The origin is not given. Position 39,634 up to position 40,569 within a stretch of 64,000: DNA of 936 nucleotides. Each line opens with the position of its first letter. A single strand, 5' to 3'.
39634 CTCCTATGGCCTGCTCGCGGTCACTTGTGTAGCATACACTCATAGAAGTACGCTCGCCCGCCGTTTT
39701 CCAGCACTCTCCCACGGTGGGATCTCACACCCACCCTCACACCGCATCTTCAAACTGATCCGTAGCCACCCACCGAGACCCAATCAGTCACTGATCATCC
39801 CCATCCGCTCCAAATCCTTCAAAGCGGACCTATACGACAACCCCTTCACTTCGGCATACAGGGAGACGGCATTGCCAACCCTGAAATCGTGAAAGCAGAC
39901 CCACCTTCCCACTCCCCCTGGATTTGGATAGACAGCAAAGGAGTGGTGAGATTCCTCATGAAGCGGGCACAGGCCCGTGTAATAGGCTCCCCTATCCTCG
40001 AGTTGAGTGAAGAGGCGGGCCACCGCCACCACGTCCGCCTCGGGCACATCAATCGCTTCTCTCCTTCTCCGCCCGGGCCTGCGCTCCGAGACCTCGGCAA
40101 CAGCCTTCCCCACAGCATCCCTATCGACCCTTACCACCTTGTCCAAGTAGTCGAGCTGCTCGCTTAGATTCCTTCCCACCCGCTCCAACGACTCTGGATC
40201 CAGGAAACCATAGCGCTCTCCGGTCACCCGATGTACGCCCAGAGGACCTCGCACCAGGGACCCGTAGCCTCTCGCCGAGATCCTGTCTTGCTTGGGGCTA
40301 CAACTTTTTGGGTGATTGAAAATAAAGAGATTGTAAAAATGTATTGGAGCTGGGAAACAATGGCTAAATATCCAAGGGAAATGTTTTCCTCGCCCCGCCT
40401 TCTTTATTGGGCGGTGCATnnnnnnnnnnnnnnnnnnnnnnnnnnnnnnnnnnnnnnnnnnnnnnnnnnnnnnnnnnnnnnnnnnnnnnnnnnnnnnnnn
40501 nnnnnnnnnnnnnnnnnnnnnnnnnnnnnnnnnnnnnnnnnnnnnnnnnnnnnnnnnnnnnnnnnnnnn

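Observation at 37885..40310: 2.4-kb GC-rich foreign island carrying truncated metalloprotease and primase zinc-finger genes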

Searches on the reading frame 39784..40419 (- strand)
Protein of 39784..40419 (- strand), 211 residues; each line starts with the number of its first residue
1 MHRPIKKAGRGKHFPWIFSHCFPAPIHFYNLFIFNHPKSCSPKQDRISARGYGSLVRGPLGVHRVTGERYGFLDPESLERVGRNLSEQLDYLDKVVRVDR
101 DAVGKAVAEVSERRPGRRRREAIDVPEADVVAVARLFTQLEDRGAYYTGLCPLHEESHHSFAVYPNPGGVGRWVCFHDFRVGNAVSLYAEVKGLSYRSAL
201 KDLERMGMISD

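Call 8: search_protein_families(library=pfam, proteins=[window:39784-40419:-], max_evalue=1)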
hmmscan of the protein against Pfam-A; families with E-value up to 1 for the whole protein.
window:39784-40419:- (211 aa): 2 families
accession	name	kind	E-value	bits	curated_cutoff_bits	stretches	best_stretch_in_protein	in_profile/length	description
PF01807.25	Zn_ribbon_DnaG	-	1.9e-10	40.9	24.9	1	127-206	12-88/98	CHC2 zinc finger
PF22548.2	AEP-TOTE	-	9.6e-05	22.5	27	1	42-103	171-227/230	TOTE conflict system, Archaeo-Eukaryotic Primase domain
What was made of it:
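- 39784..40296 (-): 3' fragment (codons ~130-301) of an AEP primase-polymerase + CHC2/CHCH zinc-ribbon gene. The mechanical ORF 39784-40419 runs on into AT-rich host-type DNA. AEP-TOTE matches only its tail, profile 171-227 of 230 (call 8).
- Checked: 39784-40419 hits Pfam Zn_ribbon_DnaG (E 1.9e-10, residues 127-206; call 8).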

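Call 9: search_protein_families(library=phrogs, proteins=[window:39784-40419:-], max_evalue=1)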
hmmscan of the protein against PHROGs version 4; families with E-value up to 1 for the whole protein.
window:39784-40419:- (211 aa): 8 families
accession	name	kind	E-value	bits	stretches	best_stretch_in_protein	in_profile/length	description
phrog_6444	-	DNA, RNA and nucleotide metabolism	7.5e-08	32.6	1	127-206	16-92/577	DNA primase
phrog_18097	-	DNA, RNA and nucleotide metabolism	8.8e-07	29.7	1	127-177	13-60/199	DNA primase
phrog_510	-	DNA, RNA and nucleotide metabolism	0.00018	21.4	1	147-206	44-100/667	DNA primase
phrog_360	-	DNA, RNA and nucleotide metabolism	0.0037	18.3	1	146-201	29-81/133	DNA primase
phrog_47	-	DNA, RNA and nucleotide metabolism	0.0051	16.4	1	144-205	48-106/947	DNA primase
phrog_5362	-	DNA, RNA and nucleotide metabolism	0.077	13.3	1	42-72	221-251/280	DNA primase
phrog_11992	-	unknown function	0.12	13.6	1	150-203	31-79/177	-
phrog_30550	-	unknown function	0.18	12.4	1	105-138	64-97/220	-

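Call 16: find_homologous_proteins(query=window:39784-40308:-, max_evalue=0.001)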
Query window:39784-40308:- (174 aa): 28 proteins with E <= 0.001 among 400 candidates.
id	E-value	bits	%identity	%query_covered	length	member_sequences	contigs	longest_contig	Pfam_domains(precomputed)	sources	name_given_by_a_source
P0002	3.9e-92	325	99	84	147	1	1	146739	PF01807.26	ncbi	ncbi:MAG: CHC2 zinc finger domain-containing protein [Candidatus Shapirobacteria bacterium]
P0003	6.8e-76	272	70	98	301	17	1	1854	PF01807.26,PF22548.3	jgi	jgi:hypothetical protein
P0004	5.0e-74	266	69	98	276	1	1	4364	PF01807.26,PF22548.3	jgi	jgi:hypothetical protein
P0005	4.4e-73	263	66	98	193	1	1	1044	PF01807.26,PF22548.3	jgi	-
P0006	3.9e-72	260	66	98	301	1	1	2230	PF01807.26,PF22548.3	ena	-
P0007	5.3e-72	259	66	98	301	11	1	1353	PF01807.26,PF22548.3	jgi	jgi:hypothetical protein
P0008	1.1e-71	258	66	98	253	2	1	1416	PF01807.26,PF22548.3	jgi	jgi:hypothetical protein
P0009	5.6e-71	256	65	98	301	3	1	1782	PF01807.26,PF22548.3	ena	-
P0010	6.0e-65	236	71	84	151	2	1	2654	PF01807.26,PF22548.3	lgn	-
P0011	1.1e-64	235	61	96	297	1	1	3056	PF01807.26,PF22548.3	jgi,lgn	-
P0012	4.5e-62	227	65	93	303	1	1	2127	PF01807.26,PF22548.3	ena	-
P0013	6.7e-61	223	62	93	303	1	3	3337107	PF01807.26,PF22548.3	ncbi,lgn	-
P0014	1.3e-60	222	64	94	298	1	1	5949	PF01807.26,PF22548.3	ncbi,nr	ncbi:MAG: hypothetical protein GX597_25705 [Anaerolineaceae bacterium]|nr:hypothetical protein [Anae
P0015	1.1e-59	219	61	97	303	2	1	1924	PF01807.26,PF22548.3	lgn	-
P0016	7.4e-58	213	59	93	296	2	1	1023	PF01807.26,PF22548.3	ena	-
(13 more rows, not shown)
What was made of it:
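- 39784..40296 (-): 28 homologs; the full-length ones are 296-303 aa and 59-70% identical (call 16).
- NCBI annotators called a 147-aa CHC2 protein (call 16).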

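Call 17: find_encoding_contigs(protein=P0013, flank=10000, max_places=3)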
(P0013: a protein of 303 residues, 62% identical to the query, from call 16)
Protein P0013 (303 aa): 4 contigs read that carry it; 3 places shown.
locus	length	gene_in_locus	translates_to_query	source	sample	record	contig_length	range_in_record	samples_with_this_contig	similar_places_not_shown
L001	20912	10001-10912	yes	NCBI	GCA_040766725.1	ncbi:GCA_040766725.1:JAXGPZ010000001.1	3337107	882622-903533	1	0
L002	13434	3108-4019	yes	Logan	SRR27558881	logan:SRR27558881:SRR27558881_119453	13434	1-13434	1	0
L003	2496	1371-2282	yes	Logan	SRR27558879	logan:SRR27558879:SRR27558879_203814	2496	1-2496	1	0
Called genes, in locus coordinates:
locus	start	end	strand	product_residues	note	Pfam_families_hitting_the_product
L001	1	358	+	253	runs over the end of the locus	PF00005:ABC_tran, PF13401:AAA_22 (faint), PF13304:AAA_21 (faint)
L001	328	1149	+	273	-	PF00528:BPD_transp_1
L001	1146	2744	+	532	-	-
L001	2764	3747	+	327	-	PF13379:NMT1_2 (weak), PF12974:Phosphonate-bd (weak), PF09084:NMT1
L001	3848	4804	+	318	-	PF00753:Lactamase_B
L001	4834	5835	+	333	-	PF00753:Lactamase_B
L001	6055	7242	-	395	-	PF13560:HTH_31 (weak)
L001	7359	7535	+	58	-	-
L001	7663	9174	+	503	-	-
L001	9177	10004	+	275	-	-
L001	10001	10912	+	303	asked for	PF22548:AEP-TOTE, PF01807:Zn_ribbon_DnaG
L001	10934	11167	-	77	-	-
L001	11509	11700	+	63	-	-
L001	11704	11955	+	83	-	-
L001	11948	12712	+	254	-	PF12705:PDDEXK_1 (faint)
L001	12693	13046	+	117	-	-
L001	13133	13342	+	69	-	-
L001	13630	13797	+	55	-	-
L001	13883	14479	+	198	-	-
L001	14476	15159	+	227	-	-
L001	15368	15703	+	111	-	-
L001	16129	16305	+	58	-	-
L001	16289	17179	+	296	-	-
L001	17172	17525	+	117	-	PF05866:RusA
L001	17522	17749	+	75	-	-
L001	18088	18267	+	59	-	-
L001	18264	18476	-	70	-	-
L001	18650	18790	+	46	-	-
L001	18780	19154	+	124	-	-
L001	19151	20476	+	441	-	-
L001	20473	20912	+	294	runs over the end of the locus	PF13524:Glyco_trans_1_2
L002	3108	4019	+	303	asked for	PF22548:AEP-TOTE, PF01807:Zn_ribbon_DnaG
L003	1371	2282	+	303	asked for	PF22548:AEP-TOTE, PF01807:Zn_ribbon_DnaG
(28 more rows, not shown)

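Call 18: find_encoding_contigs(protein=P0014, flank=10000, max_places=3)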
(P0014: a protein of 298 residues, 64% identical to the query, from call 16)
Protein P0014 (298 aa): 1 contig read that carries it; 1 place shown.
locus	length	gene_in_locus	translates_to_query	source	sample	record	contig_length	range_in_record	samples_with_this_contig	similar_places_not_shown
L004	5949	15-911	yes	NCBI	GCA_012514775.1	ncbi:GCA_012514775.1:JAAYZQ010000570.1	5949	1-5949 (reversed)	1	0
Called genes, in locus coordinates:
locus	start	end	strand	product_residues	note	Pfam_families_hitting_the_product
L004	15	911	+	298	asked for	PF22548:AEP-TOTE, PF01807:Zn_ribbon_DnaG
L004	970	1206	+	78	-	-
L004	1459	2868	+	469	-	PF01120:Alpha_L_fucos, PF16757:Fucosidase_C (faint)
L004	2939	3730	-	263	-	PF13338:AbiEi_4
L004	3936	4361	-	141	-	PF01850:PIN, PF10130:PIN_2 (weak), PF13470:PIN_3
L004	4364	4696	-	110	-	PF02604:PhdYeFM_antitox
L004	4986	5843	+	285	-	-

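Call 22: find_encoding_contigs(protein=P0004, flank=10000, max_places=3)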
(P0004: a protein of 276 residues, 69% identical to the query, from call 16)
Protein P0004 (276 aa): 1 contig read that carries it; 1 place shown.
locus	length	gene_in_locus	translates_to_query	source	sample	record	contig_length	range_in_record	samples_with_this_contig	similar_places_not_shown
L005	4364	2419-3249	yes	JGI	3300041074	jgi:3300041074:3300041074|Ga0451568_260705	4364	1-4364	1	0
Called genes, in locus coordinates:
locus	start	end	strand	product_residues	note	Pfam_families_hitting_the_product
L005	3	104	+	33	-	?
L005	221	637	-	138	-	PF03061:4HBT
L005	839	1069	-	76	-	-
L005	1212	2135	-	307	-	PF04055:Radical_SAM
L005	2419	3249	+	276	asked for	PF22548:AEP-TOTE, PF01807:Zn_ribbon_DnaG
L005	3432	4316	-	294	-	-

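Call 37: search_protein_families(library=padloc, proteins=[window:39784-40419:-, P0003, P0013], max_evalue=0.01)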
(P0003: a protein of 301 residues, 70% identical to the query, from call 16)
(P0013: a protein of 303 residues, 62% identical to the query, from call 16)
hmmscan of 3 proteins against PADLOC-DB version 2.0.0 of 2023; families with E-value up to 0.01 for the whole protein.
window:39784-40419:- (211 aa): 3 families
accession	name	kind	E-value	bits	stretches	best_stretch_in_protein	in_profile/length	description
PDLC01101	PrimPol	-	1.9e-08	31.4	1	42-108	278-335/490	adaptation polymerase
PDLC03767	RT_UG29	-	2.1e-06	23.4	1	134-205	20-91/2280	DRT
PDLC03800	RTasDnaG-like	-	0.00019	18.3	1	135-207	68-127/550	DRT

P0003 (301 aa): 6 families
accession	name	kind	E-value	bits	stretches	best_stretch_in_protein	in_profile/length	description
PDLC01101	PrimPol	-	4.2e-28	96.3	1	5-185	131-328/490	adaptation polymerase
PDLC03747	RT_UG10_small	-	2.2e-13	47.9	1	9-191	14-220/824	DRT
PDLC01465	PrimPol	-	5.2e-12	43.9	1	33-199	70-245/276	"CAS-I,CAS-II,CAS-III,CAS-IV,CAS-V,CAS-VI; associated"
PDLC03746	RT_UG10_large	-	1.4e-10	37.7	1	9-177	11-198/1688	DRT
PDLC03767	RT_UG29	-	4.8e-05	18.9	1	228-294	25-91/2280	DRT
PDLC03800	RTasDnaG-like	-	0.00024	18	1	197-297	68-128/550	DRT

P0013 (303 aa): 6 families
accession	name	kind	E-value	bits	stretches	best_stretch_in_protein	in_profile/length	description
PDLC01101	PrimPol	-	2e-20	70.9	1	5-187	132-330/490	adaptation polymerase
PDLC01465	PrimPol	-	1.3e-10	39.3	1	21-195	60-241/276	"CAS-I,CAS-II,CAS-III,CAS-IV,CAS-V,CAS-VI; associated"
PDLC03747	RT_UG10_small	-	1.7e-09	35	1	8-195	14-224/824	DRT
PDLC03767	RT_UG29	-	4.4e-08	29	1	219-300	12-94/2280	DRT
PDLC03746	RT_UG10_large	-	4.6e-08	29.3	1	8-162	11-183/1688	DRT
PDLC03800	RTasDnaG-like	-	2.1e-06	24.8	1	236-300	68-127/550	DRT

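Call 38: search_dna_similar(query=P0003, collection=phages, mode=protein, max_rows=10)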
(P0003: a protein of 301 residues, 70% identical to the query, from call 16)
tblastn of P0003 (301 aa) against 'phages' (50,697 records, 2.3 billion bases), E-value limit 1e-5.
Records with a match: 13; places in all: 13; records where one place covers at least 80% of the query: 0.
Best place of each record, by identity: <60% 13.
By first word of the organism name: Gordonia 6; Bacteriophage 5; Phage 1; Pseudanabaena 1.
By host as written in the record: - 5; Gordonia terrae 3612 5; Gammaproteobacteria 1; Pseudanabaena sp. 1; Gordonia terrae CAG3 1.
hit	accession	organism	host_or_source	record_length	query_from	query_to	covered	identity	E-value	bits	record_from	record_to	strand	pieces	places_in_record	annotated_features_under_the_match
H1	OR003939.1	Phage DSL-LC04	Gammaproteobacteria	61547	1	165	55%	25.5%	7e-7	56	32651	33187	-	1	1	primase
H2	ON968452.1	Pseudanabaena phage Pan1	Pseudanabaena sp.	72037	16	147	44%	28.9%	9e-8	59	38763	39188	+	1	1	primase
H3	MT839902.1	Bacteriophage sp.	human fecal samples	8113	222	294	24%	42.5%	9e-7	56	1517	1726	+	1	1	record has no annotation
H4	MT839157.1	Bacteriophage sp.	human fecal samples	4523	217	292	25%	36.8%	2e-7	58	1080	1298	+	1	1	record has no annotation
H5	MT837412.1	Bacteriophage sp.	human fecal samples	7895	217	292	25%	36.8%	2e-7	58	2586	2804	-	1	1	record has no annotation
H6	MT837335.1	Bacteriophage sp.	human fecal samples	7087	217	292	25%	36.8%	9e-7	56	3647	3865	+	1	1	record has no annotation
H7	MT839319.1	Bacteriophage sp.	human fecal samples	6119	217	292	25%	36.8%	7e-6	53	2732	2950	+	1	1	record has no annotation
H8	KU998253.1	Gordonia phage Orchid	Gordonia terrae 3612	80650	11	68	19%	44.8%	5e-7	57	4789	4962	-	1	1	8: hypothetical protein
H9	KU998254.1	Gordonia phage Kampe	Gordonia terrae 3612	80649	11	68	19%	44.8%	5e-7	57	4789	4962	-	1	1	8: hypothetical protein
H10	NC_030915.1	Gordonia phage Orchid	Gordonia terrae 3612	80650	11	68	19%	44.8%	5e-7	57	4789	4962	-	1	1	8: DNA primase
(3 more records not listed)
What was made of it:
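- Tried and rejected: Against GenBank phages, only 25-29% identical primases turned up (call 38).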

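Call 39: find_related_loci(query=A1, collection=viral_contigs, flank=6000)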
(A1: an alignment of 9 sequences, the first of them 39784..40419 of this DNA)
Query A1 (211 aa) in viral_contigs; peptide patterns used: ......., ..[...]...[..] (x = any residue, [..] = any of these).
45 stretches matched a pattern, but none encodes a relative of the query by tblastn (E <= 1e-3).
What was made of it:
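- Tried and rejected: Nothing found (call 39).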

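Call 40: search_protein_families(library=phrogs, proteins=[L001:7663-9174:+, L001:9177-10004:+, L001:11948-12712:+, L001:16289-17179:+, L001:19151-20476:+, L001:6055-7242:-, L001:13883-14479:+, L001:14476-15159:+, L005:3432-4316:-], max_evalue=0.001)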
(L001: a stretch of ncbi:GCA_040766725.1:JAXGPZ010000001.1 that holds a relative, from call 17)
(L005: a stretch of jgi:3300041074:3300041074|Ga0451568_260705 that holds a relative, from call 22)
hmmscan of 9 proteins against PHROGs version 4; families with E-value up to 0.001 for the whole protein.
L001:7663-9174:+ (503 aa): 1 family
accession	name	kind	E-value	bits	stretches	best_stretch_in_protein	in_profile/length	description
phrog_5156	-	unknown function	1.7e-11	44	1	188-359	547-714/824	-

L001:9177-10004:+ (275 aa): 1 family
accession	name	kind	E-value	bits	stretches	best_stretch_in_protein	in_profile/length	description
phrog_9381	-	DNA, RNA and nucleotide metabolism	0.00012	22.5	1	13-195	27-218/288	replication initiation by nicking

L001:11948-12712:+ (254 aa): 2 families
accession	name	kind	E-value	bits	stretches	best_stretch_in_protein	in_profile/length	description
phrog_298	-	DNA, RNA and nucleotide metabolism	6e-36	125.3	1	10-237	55-287/293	exonuclease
phrog_466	-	DNA, RNA and nucleotide metabolism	8.2e-16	59.3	1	67-170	209-317/446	exonuclease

L001:16289-17179:+ (296 aa): 1 family
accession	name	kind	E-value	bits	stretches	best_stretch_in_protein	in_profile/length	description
phrog_6361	-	unknown function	6.2e-12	46.6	1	106-166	69-123/203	-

L001:19151-20476:+ (441 aa): 3 families
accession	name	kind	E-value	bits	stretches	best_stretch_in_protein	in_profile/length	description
phrog_2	-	head and packaging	1.4e-28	101.1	1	12-397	263-581/807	terminase large subunit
phrog_2472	-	unknown function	3e-10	41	1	201-305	98-199/324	-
phrog_10250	-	head and packaging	3.1e-09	37.9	1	212-337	8-138/228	terminase large subunit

L001:6055-7242:- (395 aa): 1 family
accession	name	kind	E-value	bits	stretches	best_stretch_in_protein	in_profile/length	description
phrog_3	-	transcription regulation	0.00049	21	1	8-86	90-157/430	transcriptional repressor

L001:13883-14479:+ (198 aa): 1 family
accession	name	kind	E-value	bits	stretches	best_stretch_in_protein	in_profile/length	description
phrog_7930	-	other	3.2e-06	26.4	1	116-192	305-374/896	lipoprotein precursor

L001:14476-15159:+ (227 aa): 6 families
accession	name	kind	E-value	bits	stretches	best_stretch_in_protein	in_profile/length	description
phrog_374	-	DNA, RNA and nucleotide metabolism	7.4e-72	244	1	1-196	192-388/617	HNH endonuclease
phrog_3377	-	DNA, RNA and nucleotide metabolism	3.8e-53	181.2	1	74-214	4-145/196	HNH endonuclease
phrog_8790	-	DNA, RNA and nucleotide metabolism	7.4e-39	135.1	1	62-196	3-132/241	restriction endonuclease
phrog_2081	-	DNA, RNA and nucleotide metabolism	8e-33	115.2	1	38-196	59-236/433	HNH endonuclease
phrog_953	-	DNA, RNA and nucleotide metabolism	5.3e-18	66.5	1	75-158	215-300/420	HNH endonuclease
phrog_4578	-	DNA, RNA and nucleotide metabolism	9.6e-06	26.5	1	124-178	19-74/130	HNH endonuclease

L005:3432-4316:- (294 aa): 0 families
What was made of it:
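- The AEP + zinc-ribbon gene family occurs in a prophage in an Anaerolineae genome, with terminase, RusA, exonuclease, HNH and repressor genes nearby (calls 17, 40).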

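Call 53: search_protein_families(library=pfam, proteins=[L033:774-3818:+, L033:397-759:+], max_evalue=0.001)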
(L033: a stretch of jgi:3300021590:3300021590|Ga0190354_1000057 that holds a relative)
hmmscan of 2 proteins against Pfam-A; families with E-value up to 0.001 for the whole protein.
L033:774-3818:+ (1014 aa): 6 families
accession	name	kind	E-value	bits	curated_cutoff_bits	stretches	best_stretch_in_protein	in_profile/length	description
PF00092.34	VWA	-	1e-18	68.6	23.8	1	470-652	1-173/174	von Willebrand factor type A domain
PF18884.5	TSP3_bac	-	1.5e-12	47.6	25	1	927-948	1-22/22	Bacterial TSP3 repeat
PF13519.12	VWA_2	-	1.9e-12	48.2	27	1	471-591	1-106/107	von Willebrand factor type A domain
PF13768.12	VWA_3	-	6e-06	26.8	27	1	542-640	59-155/155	von Willebrand factor type A domain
PF23560.1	GBD_Hemicentin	-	0.00025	21.3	27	0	676-750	16-86/100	Hemicentin galactose-binding domain-like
PF03495.19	Binary_toxB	-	0.00058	20.5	25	1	879-940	2-61/78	Clostridial binary toxin B/anthrax toxin PA Ca-binding domain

L033:397-759:+ (120 aa): 0 families

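Call 54: search_protein_families(library=ncbifam, proteins=[window:39784-40419:-, P0003], max_evalue=0.01)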
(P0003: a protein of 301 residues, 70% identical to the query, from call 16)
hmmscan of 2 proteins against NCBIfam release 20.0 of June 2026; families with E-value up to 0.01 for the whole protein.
window:39784-40419:- (211 aa): 2 families
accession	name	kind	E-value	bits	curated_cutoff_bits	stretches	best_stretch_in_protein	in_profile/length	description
NF040561.1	PrimPol_Msp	equivalog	6e-13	48.2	200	1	42-113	282-348/515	CRISPR-associated primase-polymerase type A1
TIGR01391.1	dnaG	equivalog_domain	2.1e-09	36.7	283.6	1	128-205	14-88/414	DNA primase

P0003 (301 aa): 2 families
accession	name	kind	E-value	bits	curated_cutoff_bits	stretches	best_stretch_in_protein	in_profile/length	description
NF040561.1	PrimPol_Msp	equivalog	2.2e-34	118.9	200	1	3-198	124-345/515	CRISPR-associated primase-polymerase type A1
TIGR01391.1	dnaG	equivalog_domain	2.6e-10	39.8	283.6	1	216-294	13-88/414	DNA primase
